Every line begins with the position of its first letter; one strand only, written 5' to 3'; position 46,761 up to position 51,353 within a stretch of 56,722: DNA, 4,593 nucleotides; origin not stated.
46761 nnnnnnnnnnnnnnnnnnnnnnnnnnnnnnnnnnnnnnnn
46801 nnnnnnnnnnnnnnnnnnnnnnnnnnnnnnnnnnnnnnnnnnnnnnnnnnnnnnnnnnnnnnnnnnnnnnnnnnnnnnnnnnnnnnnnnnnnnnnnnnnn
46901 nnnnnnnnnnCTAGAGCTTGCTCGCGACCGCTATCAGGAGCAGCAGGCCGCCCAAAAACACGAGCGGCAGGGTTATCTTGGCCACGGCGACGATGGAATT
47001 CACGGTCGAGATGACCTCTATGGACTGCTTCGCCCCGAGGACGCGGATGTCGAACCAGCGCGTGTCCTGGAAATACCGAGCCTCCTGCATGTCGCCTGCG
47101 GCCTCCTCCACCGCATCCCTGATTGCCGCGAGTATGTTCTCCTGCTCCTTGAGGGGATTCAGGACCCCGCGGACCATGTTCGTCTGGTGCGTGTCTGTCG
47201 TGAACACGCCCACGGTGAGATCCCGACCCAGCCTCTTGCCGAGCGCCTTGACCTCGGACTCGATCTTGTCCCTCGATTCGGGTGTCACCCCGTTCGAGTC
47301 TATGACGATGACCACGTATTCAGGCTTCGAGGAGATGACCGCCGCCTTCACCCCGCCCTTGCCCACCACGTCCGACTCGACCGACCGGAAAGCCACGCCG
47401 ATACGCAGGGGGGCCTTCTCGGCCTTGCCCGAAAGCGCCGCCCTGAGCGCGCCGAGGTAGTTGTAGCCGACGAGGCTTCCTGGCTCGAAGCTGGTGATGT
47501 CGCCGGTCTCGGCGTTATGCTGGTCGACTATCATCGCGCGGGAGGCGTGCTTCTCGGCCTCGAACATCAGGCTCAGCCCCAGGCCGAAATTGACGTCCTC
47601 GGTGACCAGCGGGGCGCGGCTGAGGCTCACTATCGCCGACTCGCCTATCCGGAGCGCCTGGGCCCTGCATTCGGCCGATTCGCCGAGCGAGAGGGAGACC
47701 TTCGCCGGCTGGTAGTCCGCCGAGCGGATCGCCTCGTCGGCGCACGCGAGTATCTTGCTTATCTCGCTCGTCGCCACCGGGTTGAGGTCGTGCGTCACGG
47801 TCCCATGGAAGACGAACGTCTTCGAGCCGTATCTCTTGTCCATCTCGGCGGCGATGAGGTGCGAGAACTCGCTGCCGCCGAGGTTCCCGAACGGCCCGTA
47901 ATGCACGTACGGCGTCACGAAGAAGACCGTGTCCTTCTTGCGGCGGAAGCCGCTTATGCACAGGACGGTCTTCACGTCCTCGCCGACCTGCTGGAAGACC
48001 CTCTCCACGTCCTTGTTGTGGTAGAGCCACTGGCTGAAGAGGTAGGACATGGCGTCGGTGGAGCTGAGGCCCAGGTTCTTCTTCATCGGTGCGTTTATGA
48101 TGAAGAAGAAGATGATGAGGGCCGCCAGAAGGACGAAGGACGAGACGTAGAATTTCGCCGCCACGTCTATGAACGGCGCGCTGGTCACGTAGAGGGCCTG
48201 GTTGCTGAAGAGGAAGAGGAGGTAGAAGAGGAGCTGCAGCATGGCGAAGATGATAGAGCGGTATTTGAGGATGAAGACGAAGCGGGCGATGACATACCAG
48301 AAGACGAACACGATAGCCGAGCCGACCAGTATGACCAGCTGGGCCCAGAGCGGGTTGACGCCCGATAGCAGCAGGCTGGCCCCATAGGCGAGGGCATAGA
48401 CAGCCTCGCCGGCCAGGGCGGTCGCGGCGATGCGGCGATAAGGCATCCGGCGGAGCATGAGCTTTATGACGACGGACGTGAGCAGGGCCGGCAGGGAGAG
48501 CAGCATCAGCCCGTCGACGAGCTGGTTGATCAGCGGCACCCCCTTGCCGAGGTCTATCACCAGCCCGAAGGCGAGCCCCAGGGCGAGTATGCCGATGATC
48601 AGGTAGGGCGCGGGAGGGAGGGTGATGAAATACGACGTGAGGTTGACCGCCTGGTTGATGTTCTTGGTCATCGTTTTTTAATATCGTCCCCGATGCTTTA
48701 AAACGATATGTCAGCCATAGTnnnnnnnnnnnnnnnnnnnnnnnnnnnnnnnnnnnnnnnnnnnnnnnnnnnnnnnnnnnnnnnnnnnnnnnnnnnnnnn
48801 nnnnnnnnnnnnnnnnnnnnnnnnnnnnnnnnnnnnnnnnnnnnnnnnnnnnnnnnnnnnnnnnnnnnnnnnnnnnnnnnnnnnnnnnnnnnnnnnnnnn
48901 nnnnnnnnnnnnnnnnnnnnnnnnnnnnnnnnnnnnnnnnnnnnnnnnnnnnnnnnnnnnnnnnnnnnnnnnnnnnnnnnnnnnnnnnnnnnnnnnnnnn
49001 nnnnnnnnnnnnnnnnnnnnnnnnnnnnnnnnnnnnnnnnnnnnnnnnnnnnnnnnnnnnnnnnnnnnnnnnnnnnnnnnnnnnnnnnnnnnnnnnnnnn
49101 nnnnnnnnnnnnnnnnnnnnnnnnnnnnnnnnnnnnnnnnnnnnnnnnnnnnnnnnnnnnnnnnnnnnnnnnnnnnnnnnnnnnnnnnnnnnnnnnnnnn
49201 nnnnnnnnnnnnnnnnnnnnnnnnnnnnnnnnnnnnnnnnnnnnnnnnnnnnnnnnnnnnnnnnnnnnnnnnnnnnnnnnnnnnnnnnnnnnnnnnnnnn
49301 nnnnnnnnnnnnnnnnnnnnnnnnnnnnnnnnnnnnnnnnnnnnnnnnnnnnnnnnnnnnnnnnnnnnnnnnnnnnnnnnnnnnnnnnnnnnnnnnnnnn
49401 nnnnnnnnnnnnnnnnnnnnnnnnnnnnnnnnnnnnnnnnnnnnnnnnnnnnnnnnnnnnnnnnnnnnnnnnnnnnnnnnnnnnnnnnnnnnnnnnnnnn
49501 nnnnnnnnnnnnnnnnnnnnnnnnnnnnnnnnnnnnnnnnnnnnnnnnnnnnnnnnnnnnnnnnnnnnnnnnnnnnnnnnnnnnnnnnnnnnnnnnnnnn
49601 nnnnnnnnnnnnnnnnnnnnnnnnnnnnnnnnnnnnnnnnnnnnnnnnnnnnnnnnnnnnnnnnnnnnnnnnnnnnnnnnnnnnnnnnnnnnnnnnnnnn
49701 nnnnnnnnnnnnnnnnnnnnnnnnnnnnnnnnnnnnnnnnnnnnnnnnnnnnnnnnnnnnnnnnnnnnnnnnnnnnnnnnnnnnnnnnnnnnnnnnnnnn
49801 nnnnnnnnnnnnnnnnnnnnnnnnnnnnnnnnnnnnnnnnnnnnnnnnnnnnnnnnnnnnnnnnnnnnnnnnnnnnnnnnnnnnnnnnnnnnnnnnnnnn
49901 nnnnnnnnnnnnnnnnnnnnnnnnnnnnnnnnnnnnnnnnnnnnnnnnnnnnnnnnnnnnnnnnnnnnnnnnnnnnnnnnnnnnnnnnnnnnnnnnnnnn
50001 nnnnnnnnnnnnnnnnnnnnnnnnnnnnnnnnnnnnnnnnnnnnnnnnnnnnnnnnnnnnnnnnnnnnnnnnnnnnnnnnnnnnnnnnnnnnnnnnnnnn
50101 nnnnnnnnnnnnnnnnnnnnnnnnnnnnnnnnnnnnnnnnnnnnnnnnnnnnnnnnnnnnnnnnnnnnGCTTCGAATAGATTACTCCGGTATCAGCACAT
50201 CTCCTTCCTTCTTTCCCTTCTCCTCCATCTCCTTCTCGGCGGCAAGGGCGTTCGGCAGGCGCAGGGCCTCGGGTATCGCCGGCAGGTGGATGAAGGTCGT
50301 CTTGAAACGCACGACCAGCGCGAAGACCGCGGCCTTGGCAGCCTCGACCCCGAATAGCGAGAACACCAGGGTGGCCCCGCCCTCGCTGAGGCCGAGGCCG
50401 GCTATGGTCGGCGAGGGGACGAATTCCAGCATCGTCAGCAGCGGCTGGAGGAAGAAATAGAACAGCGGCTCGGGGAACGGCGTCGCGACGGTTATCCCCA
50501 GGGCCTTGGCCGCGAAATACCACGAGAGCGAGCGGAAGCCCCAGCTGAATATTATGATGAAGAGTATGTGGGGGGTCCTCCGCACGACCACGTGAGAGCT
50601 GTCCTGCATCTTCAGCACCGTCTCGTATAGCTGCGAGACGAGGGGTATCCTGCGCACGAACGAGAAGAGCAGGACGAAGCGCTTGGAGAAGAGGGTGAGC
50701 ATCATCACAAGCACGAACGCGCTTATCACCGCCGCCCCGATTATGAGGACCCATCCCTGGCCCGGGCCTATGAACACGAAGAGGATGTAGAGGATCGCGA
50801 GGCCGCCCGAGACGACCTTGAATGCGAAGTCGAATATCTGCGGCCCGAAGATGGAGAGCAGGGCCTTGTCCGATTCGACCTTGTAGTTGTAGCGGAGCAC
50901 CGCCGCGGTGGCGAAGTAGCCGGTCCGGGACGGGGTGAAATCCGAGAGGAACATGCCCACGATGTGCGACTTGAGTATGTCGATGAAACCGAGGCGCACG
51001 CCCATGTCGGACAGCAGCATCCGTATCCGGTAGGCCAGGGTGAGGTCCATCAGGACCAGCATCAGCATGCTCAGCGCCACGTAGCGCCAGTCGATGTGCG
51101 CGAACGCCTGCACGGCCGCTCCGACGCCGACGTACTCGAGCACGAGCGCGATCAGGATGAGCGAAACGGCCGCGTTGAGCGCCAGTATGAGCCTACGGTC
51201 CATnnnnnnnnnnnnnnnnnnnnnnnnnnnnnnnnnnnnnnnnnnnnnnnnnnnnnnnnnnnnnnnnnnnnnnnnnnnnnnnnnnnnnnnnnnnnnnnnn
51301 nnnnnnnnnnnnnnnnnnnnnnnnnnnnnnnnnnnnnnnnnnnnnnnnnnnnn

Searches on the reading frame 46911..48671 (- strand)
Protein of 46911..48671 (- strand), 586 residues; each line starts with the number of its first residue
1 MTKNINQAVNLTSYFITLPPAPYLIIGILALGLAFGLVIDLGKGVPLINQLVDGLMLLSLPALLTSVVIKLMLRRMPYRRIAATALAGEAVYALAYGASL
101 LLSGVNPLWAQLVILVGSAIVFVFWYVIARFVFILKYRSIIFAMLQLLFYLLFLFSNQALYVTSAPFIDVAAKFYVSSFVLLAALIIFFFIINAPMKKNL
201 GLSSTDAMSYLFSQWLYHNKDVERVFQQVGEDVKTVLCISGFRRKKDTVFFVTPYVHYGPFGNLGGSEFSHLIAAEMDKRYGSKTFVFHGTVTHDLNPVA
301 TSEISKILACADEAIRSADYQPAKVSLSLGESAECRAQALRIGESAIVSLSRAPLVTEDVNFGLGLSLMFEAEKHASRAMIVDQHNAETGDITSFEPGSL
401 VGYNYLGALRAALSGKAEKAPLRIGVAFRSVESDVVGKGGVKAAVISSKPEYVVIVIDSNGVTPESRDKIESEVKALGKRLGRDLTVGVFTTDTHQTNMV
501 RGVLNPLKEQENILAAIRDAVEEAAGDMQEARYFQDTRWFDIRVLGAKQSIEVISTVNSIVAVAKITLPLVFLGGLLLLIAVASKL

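Call 88: search_protein_families(library=pfam, proteins=[window:46911-48671:-], max_evalue=0.00001)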
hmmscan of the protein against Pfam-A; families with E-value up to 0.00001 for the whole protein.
window:46911-48671:- (586 aa): 1 family
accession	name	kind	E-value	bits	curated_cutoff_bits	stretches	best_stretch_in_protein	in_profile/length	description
PF09843.14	DUF2070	-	7.1e-100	335.4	30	1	10-577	3-559/561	Predicted membrane protein (DUF2070)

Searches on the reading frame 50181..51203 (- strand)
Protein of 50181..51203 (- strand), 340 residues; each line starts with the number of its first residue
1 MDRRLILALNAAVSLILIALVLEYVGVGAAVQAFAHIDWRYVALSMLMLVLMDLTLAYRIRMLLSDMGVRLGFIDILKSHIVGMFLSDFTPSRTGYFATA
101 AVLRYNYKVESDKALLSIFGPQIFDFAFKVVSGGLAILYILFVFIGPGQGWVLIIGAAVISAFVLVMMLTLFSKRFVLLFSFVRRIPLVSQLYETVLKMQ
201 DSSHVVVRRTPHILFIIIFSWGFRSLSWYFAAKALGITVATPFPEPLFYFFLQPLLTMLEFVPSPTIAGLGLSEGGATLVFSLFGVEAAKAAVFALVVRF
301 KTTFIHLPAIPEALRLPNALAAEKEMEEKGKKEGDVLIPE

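Call 88: search_protein_families(library=pfam, proteins=[window:50181-51203:-], max_evalue=0.00001)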
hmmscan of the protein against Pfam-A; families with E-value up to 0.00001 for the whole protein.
window:50181-51203:- (340 aa): 1 family
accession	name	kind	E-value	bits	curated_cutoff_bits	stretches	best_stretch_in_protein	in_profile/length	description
PF03706.18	LPG_synthase_TM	-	1.2e-31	110.8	33.4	1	9-306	3-298/302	Lysylphosphatidylglycerol synthase TM region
